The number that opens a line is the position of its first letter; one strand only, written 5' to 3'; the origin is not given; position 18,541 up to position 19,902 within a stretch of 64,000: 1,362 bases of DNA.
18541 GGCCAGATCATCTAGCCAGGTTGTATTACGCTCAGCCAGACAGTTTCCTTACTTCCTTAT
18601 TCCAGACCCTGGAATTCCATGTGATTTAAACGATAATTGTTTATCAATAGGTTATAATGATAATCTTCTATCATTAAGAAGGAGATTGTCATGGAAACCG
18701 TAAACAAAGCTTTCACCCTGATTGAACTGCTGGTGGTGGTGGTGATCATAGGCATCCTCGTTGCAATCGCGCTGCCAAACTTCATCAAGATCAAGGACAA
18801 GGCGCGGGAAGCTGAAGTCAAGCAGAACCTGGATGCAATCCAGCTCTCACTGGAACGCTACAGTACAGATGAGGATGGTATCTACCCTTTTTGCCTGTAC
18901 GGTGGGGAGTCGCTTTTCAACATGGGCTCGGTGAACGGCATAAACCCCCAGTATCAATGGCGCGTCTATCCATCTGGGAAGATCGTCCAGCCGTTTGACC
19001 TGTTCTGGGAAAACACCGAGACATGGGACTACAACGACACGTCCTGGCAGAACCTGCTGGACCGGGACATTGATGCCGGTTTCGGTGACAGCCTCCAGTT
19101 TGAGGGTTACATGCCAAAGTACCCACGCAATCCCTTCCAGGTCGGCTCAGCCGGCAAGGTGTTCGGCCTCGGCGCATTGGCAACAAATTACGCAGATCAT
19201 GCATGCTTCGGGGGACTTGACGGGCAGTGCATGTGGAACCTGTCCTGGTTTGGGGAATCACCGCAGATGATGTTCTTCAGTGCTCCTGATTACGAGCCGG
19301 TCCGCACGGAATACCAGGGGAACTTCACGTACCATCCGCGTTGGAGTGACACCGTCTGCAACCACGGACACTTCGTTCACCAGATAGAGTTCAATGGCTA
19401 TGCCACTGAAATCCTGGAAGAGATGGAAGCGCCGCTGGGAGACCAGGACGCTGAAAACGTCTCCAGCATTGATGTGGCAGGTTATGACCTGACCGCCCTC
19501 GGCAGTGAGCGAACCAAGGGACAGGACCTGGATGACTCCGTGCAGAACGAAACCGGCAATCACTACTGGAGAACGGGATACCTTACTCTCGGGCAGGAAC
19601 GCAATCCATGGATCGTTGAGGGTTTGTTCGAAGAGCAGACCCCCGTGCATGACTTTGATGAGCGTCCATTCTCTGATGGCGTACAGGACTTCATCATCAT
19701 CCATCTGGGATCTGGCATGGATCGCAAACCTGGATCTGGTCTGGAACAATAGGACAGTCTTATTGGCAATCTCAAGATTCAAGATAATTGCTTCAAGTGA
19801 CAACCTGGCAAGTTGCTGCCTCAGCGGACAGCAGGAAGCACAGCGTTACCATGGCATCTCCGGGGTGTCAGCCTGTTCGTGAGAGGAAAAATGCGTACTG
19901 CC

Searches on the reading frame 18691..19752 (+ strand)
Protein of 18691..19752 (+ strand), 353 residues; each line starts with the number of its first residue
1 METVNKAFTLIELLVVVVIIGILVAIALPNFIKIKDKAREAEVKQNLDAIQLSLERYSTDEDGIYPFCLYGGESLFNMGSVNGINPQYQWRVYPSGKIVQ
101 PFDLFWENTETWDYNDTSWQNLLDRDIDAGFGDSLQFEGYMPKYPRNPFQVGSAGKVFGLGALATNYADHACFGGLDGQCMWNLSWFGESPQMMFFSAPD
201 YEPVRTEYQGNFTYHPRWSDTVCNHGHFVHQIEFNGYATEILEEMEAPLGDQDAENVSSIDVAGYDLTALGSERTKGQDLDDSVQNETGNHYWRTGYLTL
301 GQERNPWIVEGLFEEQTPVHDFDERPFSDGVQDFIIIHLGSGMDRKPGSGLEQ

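Call 81: search_protein_families(library=pfam, proteins=[window:18691-19752:+], max_evalue=0.001)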
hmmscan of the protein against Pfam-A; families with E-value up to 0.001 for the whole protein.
window:18691-19752:+ (353 aa): 1 family
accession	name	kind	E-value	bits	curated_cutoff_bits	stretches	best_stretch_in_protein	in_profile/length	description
PF07963.17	N_methyl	-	1.2e-06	28.3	21.2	1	5-28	4-27/27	Prokaryotic N-terminal methylation motif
